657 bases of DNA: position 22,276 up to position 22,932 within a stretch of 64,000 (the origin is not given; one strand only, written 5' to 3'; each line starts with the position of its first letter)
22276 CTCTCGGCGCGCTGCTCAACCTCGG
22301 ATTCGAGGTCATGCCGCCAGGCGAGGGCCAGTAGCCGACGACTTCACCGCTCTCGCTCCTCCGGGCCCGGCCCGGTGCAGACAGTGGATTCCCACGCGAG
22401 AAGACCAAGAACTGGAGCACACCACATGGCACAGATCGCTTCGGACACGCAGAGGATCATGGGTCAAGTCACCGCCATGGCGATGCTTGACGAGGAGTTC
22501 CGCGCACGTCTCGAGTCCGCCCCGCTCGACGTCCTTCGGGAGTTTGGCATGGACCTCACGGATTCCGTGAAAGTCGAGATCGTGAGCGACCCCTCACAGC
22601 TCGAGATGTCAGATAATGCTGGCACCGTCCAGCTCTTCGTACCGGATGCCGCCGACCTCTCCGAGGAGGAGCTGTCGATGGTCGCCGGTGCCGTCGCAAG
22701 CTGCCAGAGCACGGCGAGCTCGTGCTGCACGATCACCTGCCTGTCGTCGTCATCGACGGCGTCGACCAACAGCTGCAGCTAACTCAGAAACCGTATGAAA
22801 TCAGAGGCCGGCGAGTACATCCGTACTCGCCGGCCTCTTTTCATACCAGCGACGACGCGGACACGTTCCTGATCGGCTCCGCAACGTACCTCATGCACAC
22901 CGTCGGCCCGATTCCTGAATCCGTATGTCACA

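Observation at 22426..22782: Precursor peptide with a core that is 21/29 Cys/Ser/Thr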

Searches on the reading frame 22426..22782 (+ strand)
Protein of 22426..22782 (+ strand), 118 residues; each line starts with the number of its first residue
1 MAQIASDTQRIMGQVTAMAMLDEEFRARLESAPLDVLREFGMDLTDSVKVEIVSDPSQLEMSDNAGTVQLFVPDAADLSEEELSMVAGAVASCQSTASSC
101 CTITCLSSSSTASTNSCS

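Call 6: search_protein_families(library=ncbifam, proteins=[window:22426-22779:+], max_evalue=0.01)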
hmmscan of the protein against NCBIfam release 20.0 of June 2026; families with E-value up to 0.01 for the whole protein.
window:22426-22779:+ (118 aa): 4 families
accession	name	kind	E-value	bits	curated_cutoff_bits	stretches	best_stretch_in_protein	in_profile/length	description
TIGR03793.1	leader_NHLP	domain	8.7e-09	35.1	50.9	1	9-88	3-76/77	NHLP leader peptide family RiPP precursor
NF038399.1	NH_RiPP_Os17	domain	3.6e-06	27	40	1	19-46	10-37/63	Os1348 family NHLP clan protein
TIGR04351.1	TOMM_nitrile_2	subfamily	0.00075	19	65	1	16-47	6-37/48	TIGR04351 family putative TOMM peptide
TIGR01323.1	nitrile_alph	equivalog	0.0022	17.6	249.85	1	22-54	114-146/189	nitrile hydratase subunit alpha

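Call 7: search_protein_families(library=pfam, proteins=[window:22426-22779:+], max_evalue=0.01)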
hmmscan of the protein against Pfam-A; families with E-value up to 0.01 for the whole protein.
window:22426-22779:+ (118 aa): 1 family
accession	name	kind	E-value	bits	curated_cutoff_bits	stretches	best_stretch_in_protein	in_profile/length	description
PF02979.21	NHase_alpha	-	0.00053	19.9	27.2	1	22-54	114-146/184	Nitrile hydratase, alpha chain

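Call 10: find_homologous_proteins(query=window:22426-22779:+, max_evalue=0.001)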
Query window:22426-22779:+ (118 aa): 36 proteins with E <= 0.001 among 46 candidates.
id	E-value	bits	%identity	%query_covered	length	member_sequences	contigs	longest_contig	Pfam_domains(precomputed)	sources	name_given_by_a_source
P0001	9.4e-62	223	96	87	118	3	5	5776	-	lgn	-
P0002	7.6e-55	201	84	99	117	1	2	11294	-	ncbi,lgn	-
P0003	1.1e-54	200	84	99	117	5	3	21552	-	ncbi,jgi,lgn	jgi:hypothetical protein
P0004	8.7e-54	197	81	99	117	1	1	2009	-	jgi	jgi:hypothetical protein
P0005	1.0e-53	197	83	100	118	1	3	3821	-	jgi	jgi:hypothetical protein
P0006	4.9e-53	195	81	99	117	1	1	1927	-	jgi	jgi:hypothetical protein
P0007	1.4e-52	194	83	100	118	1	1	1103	-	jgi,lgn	-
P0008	7.3e-50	185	73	99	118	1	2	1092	-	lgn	-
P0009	8.0e-50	185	78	99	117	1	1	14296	-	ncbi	-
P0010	4.3e-49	182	80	99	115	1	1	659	-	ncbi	-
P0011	1.0e-48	181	77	99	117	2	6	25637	-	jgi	jgi:hypothetical protein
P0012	4.9e-47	176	72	100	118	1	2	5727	-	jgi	jgi:hypothetical protein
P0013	8.9e-47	175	73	99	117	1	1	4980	-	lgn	-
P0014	8.4e-46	172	72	99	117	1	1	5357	-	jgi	jgi:hypothetical protein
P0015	1.9e-45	171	74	100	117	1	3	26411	-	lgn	-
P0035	1.3e-28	117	54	100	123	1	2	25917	-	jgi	jgi:hypothetical protein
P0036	6.0e-13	67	38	85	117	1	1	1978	-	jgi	jgi:hypothetical protein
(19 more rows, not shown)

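Call 11: find_encoding_contigs(protein=window:22426-22782:+, flank=10000, max_places=6)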
Protein window:22426-22782:+ (118 aa): no gene with exactly this product is on record in the collection.

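Call 13: find_encoding_contigs(protein=P0003, flank=10000, max_places=3)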
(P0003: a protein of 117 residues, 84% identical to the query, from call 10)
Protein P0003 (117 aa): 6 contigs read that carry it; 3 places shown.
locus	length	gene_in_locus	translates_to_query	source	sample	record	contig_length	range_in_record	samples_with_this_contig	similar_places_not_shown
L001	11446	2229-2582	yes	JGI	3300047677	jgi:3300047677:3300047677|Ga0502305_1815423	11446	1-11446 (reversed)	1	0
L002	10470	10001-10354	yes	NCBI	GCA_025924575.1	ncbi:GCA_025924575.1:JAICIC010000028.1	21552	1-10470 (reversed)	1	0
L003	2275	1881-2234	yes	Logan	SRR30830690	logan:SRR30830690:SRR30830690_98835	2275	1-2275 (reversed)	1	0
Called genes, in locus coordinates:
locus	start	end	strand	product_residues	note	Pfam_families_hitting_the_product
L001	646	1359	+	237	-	PF01209:Ubie_methyltran, PF08241:Methyltransf_11, PF08242:Methyltransf_12, PF13649:Methyltransf_25, PF13847:Methyltransf_31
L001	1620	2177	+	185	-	PF12680:SnoaL_2 (weak)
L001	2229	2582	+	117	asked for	-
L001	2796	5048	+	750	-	PF02624:YcaO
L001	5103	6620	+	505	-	PF22767:ThcOx, PF00881:Nitroreductase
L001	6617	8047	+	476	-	-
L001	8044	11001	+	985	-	PF13575:DUF4135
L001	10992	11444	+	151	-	?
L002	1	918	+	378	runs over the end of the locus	PF02746:MR_MLE_N, PF13378:MR_MLE_C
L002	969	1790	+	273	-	PF02633:Creatininase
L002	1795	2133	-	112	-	-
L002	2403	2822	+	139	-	-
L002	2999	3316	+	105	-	-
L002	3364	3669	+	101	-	-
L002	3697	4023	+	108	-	-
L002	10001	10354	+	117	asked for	-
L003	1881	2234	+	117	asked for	-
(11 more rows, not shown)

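Call 14: find_encoding_contigs(protein=P0015, flank=10000, max_places=2)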
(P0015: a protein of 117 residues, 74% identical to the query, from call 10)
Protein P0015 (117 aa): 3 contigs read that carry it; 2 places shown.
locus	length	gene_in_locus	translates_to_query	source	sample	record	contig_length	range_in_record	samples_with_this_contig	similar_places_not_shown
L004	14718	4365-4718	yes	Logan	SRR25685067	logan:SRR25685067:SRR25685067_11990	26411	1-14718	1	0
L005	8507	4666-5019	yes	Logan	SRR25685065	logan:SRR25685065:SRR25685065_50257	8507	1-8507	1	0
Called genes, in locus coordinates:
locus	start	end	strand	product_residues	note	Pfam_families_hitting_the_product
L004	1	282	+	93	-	?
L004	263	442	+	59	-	-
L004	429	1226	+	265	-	PF03372:Exo_endo_phos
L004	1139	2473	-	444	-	PF01594:AI-2E_transport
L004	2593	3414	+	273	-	PF01209:Ubie_methyltran, PF13489:Methyltransf_23, PF13847:Methyltransf_31, PF08241:Methyltransf_11, PF08242:Methyltransf_12, PF13649:Methyltransf_25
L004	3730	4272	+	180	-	PF07366:SnoaL, PF12680:SnoaL_2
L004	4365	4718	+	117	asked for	-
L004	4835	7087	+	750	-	PF21084:WHD_DUF4423_like (weak), PF02624:YcaO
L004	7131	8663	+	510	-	PF22767:ThcOx, PF00881:Nitroreductase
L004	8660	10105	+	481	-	-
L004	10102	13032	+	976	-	PF13575:DUF4135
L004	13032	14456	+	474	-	PF03412:Peptidase_C39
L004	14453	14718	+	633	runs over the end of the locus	-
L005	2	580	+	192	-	?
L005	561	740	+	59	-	-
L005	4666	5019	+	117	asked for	-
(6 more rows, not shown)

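Call 15: find_encoding_contigs(protein=P0035, flank=10000, max_places=2)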
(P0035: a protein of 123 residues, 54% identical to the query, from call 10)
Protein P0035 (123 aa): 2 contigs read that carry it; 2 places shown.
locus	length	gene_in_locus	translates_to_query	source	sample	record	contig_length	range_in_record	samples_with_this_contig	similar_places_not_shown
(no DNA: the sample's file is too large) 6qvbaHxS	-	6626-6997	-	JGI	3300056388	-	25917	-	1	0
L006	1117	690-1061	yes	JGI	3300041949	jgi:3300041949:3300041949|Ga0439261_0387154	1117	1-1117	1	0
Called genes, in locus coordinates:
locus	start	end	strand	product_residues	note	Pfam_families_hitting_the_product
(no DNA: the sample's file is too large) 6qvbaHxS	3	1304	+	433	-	?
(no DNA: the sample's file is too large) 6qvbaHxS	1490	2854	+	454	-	PF05694:SBP56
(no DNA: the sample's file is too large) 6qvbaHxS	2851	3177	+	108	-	-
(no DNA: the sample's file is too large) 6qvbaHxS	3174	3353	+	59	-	-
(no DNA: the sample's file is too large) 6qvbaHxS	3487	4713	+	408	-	-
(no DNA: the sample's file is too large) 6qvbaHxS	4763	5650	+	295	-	PF13489:Methyltransf_23, PF01209:Ubie_methyltran, PF13847:Methyltransf_31, PF08241:Methyltransf_11, PF08242:Methyltransf_12, PF13649:Methyltransf_25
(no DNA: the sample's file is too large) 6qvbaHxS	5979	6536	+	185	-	PF07366:SnoaL, PF12680:SnoaL_2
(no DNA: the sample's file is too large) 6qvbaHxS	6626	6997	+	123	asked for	-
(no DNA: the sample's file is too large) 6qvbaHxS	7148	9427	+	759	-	PF21084:WHD_DUF4423_like (weak), PF02624:YcaO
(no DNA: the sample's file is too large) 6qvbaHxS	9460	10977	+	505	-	PF18679:HTH_57 (weak), PF22767:ThcOx, PF00881:Nitroreductase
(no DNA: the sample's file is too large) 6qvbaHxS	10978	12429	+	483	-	PF14407:Frankia_peptide (faint)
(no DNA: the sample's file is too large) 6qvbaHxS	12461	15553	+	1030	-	PF13575:DUF4135, PF05147:LANC_like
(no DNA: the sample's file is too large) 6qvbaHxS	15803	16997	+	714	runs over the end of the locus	PF03412:Peptidase_C39, PF00664:ABC_membrane, PF00005:ABC_tran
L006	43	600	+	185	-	PF07366:SnoaL, PF12680:SnoaL_2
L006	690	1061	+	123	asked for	-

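Call 25: search_protein_families(library=ncbifam, alignment_id=A1, max_evalue=0.01)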
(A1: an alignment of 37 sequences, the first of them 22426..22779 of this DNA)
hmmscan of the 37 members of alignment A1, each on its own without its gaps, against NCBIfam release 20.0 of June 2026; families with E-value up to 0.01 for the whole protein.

A. member 1, window:22426-22779:+ (118 aa): 4 families
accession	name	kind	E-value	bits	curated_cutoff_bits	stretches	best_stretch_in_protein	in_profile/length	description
TIGR03793.1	leader_NHLP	domain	8.7e-09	35.1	50.9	1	9-88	3-76/77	NHLP leader peptide family RiPP precursor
NF038399.1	NH_RiPP_Os17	domain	3.6e-06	27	40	1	19-46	10-37/63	Os1348 family NHLP clan protein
TIGR04351.1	TOMM_nitrile_2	subfamily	0.00075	19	65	1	16-47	6-37/48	TIGR04351 family putative TOMM peptide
TIGR01323.1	nitrile_alph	equivalog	0.0022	17.6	249.85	1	22-54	114-146/189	nitrile hydratase subunit alpha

B. families by the number of members that match (of 37 scanned): 14 families
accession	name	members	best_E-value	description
TIGR03793.1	leader_NHLP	37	3.4e-11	NHLP leader peptide family RiPP precursor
NF038399.1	NH_RiPP_Os17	35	7.3e-07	Os1348 family NHLP clan protein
TIGR04351.1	TOMM_nitrile_2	34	3.8e-05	TIGR04351 family putative TOMM peptide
TIGR01323.1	nitrile_alph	27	0.0006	nitrile hydratase subunit alpha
TIGR04509.1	mod_pep_NH_fam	11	0.002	NHLP-related RiPP peptide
NF033482.1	RiPP_thiocil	10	0.00013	thiocillin family RiPP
TIGR03795.1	RNP_Burkhold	3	0.0019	BMA_0021/BMA_0022 family TOMM bacteriocin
NF033629.0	RiPP_CPAC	2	0.00054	RiPP peptide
TIGR03893.1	lant_SP_1948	2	0.0029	lichenicidin A2 family type 2 lantibiotic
NF041214.1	plasmid_TraB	1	0.00057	plasmid transfer protein TraB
NF053693.1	esterase_mleCBF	1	0.0025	CBF family alpha/beta fold macrolide esterase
NF009828.0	PRK13303.1-3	1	0.0051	aspartate dehydrogenase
NF033431.1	cinnamycin_RiPP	1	0.0061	cinnamycin family lantibiotic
TIGR03887.1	thiocyan_alph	1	0.0086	thiocyanate hydrolase subunit gamma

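Call 26: search_protein_families(library=ncbifam, proteins=[L001:6617-8044:+, L001:8044-10998:+, L004:8660-10102:+, L004:10102-13029:+, L004:13032-14453:+, L001:1620-2174:+, L001:646-1356:+], max_evalue=0.001)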
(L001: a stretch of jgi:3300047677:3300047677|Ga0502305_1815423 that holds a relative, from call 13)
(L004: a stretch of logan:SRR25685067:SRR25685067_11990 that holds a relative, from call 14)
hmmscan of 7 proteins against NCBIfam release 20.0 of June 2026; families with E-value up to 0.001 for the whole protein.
L001:6617-8044:+ (476 aa): 2 families
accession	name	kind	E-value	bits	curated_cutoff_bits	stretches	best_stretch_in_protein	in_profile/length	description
TIGR04517.1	rSAM_PoyD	subfamily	5.6e-81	272.8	325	1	19-471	2-446/446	radical SAM family RiPP maturation amino acid epimerase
NF038399.1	NH_RiPP_Os17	domain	1.9e-10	40.7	40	1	26-74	8-56/63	Os1348 family NHLP clan protein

L001:8044-10998:+ (985 aa): 1 family
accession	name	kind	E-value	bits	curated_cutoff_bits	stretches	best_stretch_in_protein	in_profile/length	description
TIGR03897.1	lanti_2_LanM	subfamily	1.2e-113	380.7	304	1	93-776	28-706/932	type 2 lanthipeptide synthetase LanM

L004:8660-10102:+ (481 aa): 2 families
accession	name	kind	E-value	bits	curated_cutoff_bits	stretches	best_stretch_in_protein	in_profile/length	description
TIGR04517.1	rSAM_PoyD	subfamily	2.3e-82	277.3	325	1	22-476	1-446/446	radical SAM family RiPP maturation amino acid epimerase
NF038399.1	NH_RiPP_Os17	domain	2.2e-07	30.9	40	1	30-77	8-55/63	Os1348 family NHLP clan protein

L004:10102-13029:+ (976 aa): 1 family
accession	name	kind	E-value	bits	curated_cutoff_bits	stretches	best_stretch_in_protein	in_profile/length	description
TIGR03897.1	lanti_2_LanM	subfamily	5.9e-98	328.8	304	1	87-768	22-705/932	type 2 lanthipeptide synthetase LanM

L004:13032-14453:+ (474 aa): 6 families
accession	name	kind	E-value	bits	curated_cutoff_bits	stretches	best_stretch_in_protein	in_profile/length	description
TIGR03796.1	NHLM_micro_ABC1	equivalog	2.7e-56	191.2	853.3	1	22-372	2-357/710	NHLP family bacteriocin export ABC transporter peptidase/permease/ATPase subunit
NF045998.1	cleave_ABC_plasm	equivalog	5.5e-11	41.4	500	1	27-148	2-130/673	Mbov_0121 family peptidase domain-containing ABC transporter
TIGR01193.1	bacteriocin_ABC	subfamily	1.8e-09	36.7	523.85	1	27-210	1-192/708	peptide cleavage/export ABC transporter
NF058616.2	C39_FapD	equivalog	1.6e-07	30.8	330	1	73-145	102-177/224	fibril amyloid maturation endopeptidase FapD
TIGR03375.1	type_I_sec_LssB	subfamily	4.2e-07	28.6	693.1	1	38-195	7-171/696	type I secretion system permease/ATPase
TIGR01846.1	type_I_sec_HlyB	subfamily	1.2e-05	23.9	725.55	1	34-141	1-108/694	type I secretion system permease/ATPase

L001:1620-2174:+ (185 aa): 0 families

L001:646-1356:+ (237 aa): 13 families
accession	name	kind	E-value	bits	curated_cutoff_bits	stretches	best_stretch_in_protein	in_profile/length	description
NF045667.1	MTase_DVU1556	equivalog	1.8e-09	37.4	155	1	1-167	27-166/213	DVU_1556 family methyltransferase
NF001240.0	PRK00216.1-1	equivalog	2.2e-09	36.8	378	1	1-170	68-239/251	bifunctional demethylmenaquinone methyltransferase/2-methoxy-6-polyprenyl-1,4-benzoquinol methylase UbiE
NF041536.1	ArsM_DUF2284_UU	exception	3.3e-08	32.3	575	1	1-102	81-183/459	arsenite methyltransferase/DUF2284 domain selenoprotein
NF041537.1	ArsM_AhpD_UU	exception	4.2e-08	32.4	510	1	1-103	81-184/345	arsenite methyltransferase/AhpD domain selenoprotein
TIGR01934.1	MenG_MenH_UbiE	subfamily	7.1e-08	32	158.35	1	1-170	44-212/223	ubiquinone/menaquinone biosynthesis methyltransferase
NF001242.0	PRK00216.1-3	equivalog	4.1e-07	29.6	351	1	1-171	75-247/258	bifunctional demethylmenaquinone methyltransferase/2-methoxy-6-polyprenyl-1,4-benzoquinol methylase UbiE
NF047649.1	MTase_UXPK_star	exception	7.7e-07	28.4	460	1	1-102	82-184/283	methyltransferase/UXPK-star double selenoprotein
NF001244.0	PRK00216.1-5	equivalog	1.3e-06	27.9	216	1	1-128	53-182/236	bifunctional demethylmenaquinone methyltransferase/2-methoxy-6-polyprenyl-1,4-benzoquinol methylase UbiE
NF008823.0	PRK11873.1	subfamily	6.7e-06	25.8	263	1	1-104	82-186/272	arsenite methyltransferase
NF043040.1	corrin_prot_MT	hypoth_equivalog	3.1e-05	23.5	180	1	1-102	46-150/216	corrinoid protein-associated methyltransferase CpaM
TIGR02072.1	BioC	equivalog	5.3e-05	23.1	184.95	1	1-109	39-142/244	malonyl-ACP O-methyltransferase BioC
NF052510.1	methyltran_MpqE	exception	6.5e-05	22.4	335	1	1-170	51-223/234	methyl-plastoquinone biosynthesis methyltransferase MpqE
NF001241.0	PRK00216.1-2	equivalog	7e-05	22.6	327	1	45-170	94-218/231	demethylmenaquinone methyltransferase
